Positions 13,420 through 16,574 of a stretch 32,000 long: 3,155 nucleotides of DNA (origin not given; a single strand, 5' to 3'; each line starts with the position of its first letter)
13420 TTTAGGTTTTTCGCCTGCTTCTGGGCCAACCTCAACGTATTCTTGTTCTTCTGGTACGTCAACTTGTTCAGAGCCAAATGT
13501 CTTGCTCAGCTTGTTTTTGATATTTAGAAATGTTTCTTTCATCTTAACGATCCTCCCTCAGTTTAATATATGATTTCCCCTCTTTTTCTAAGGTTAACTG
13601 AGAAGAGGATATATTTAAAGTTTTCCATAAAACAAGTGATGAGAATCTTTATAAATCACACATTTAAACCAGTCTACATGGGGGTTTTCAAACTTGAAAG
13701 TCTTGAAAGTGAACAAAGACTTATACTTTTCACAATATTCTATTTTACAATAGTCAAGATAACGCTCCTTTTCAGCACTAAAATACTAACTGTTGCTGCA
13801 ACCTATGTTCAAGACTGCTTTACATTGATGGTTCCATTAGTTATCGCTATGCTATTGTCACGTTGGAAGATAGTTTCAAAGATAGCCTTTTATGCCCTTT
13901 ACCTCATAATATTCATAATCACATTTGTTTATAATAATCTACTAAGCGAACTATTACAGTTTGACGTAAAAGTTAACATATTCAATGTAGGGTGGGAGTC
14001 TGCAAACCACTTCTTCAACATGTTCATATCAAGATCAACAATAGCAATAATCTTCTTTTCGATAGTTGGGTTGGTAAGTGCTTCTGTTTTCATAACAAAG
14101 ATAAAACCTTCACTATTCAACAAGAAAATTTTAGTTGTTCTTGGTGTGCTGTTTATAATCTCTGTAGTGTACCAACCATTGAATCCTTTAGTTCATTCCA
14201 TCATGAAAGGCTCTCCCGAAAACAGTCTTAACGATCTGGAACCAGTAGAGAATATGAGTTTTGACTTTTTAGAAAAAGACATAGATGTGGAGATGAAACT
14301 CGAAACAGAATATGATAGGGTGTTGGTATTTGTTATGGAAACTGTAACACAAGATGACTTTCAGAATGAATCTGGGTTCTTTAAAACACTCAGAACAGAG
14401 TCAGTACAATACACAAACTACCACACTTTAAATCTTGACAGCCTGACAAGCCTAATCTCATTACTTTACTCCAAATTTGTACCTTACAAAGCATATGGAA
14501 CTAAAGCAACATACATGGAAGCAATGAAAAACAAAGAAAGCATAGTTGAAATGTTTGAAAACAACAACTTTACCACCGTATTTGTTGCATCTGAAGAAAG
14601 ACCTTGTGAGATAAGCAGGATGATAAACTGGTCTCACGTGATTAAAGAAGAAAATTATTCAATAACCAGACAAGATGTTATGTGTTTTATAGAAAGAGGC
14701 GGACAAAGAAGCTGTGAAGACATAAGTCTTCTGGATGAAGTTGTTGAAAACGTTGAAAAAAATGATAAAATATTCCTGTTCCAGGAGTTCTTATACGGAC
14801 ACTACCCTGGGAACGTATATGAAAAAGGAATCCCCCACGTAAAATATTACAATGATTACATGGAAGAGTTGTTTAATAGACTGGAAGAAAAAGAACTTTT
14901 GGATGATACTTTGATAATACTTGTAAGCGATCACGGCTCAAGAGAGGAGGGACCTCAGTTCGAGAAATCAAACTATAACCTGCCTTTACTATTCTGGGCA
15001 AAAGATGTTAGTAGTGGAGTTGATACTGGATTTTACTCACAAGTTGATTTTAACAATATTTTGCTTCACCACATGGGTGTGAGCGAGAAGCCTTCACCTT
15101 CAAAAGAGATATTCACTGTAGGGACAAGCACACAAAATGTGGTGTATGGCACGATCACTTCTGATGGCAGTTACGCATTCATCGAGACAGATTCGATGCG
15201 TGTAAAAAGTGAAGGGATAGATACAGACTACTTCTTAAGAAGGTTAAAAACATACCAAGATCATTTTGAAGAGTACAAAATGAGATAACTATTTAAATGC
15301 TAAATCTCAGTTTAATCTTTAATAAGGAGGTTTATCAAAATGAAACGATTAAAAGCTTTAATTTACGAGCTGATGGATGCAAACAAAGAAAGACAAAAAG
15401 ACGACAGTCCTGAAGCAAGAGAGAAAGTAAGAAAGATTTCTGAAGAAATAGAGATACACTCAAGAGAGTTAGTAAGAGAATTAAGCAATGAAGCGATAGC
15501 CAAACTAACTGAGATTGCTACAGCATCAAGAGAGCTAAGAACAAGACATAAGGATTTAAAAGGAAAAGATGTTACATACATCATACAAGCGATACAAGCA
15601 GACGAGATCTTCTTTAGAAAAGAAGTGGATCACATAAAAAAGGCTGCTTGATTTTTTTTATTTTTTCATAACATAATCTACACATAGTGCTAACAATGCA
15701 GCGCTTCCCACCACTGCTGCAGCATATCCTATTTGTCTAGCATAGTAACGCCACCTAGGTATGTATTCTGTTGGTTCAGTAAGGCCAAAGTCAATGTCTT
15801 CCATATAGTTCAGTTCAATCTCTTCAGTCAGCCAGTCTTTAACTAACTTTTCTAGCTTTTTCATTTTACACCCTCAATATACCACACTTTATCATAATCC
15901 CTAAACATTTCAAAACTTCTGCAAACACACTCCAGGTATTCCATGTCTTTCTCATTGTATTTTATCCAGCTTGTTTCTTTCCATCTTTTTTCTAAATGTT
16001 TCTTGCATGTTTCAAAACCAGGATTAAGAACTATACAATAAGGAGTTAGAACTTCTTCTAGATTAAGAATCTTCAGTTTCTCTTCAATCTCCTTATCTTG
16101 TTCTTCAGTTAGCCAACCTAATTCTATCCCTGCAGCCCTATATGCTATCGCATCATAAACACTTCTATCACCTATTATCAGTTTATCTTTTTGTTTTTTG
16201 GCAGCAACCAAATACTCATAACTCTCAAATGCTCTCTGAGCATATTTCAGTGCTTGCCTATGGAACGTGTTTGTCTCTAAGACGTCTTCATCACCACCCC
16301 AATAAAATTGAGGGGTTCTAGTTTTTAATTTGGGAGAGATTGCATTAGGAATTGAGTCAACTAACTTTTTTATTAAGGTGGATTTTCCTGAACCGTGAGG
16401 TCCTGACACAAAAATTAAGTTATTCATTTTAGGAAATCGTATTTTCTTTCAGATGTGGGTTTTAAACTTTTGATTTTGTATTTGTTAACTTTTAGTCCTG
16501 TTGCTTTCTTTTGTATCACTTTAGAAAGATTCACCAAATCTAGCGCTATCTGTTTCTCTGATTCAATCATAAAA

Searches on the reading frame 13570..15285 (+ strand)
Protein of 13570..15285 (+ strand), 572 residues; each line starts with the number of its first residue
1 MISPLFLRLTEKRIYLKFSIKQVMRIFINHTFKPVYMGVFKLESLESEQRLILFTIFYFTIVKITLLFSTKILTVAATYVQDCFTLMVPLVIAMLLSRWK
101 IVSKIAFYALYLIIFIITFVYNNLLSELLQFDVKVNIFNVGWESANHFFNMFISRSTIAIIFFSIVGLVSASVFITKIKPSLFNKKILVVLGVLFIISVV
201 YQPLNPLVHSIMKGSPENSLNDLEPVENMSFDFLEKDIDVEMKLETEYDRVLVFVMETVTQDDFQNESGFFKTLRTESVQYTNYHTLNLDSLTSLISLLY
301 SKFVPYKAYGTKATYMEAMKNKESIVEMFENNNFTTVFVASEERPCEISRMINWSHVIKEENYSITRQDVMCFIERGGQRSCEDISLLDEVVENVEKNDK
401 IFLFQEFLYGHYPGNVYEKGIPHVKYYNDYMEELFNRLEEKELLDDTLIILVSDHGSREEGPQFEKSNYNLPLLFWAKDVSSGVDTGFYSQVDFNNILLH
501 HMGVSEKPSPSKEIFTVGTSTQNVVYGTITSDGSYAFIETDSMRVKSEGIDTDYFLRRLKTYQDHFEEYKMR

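Call 51: search_protein_families(library=pfam, proteins=[window:13570-15285:+], max_evalue=0.0001)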
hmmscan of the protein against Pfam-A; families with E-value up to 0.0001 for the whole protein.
window:13570-15285:+ (572 aa): 2 families
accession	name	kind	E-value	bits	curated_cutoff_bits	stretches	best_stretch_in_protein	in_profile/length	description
PF00884.28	Sulfatase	-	1.1e-13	51.6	25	1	269-504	27-301/301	Sulfatase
PF02995.22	DUF229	-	3.7e-06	26.4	25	1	417-458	303-344/496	Protein of unknown function (DUF229)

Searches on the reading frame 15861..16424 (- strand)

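Call 25: search_protein_families(library=pfam, proteins=[window:15861-16424:-], max_evalue=0.001)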
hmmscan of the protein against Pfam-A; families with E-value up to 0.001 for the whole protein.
window:15861-16424:- (187 aa): 5 families
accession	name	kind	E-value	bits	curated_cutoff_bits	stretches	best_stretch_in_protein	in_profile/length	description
PF01712.25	dNK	-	6.4e-06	26.5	27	1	4-174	1-166/203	Deoxynucleoside kinase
PF13521.12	AAA_28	-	1.2e-05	26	27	1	4-101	2-95/164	AAA domain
PF02223.23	Thymidylate_kin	-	1.6e-05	25.1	27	1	8-108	3-110/185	Thymidylate kinase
PF13238.12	AAA_18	-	0.00034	21.5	29.4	0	4-155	1-119/128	AAA domain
PF13191.12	AAA_16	-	0.00081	20.4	32.6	0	2-28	25-51/167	AAA ATPase domain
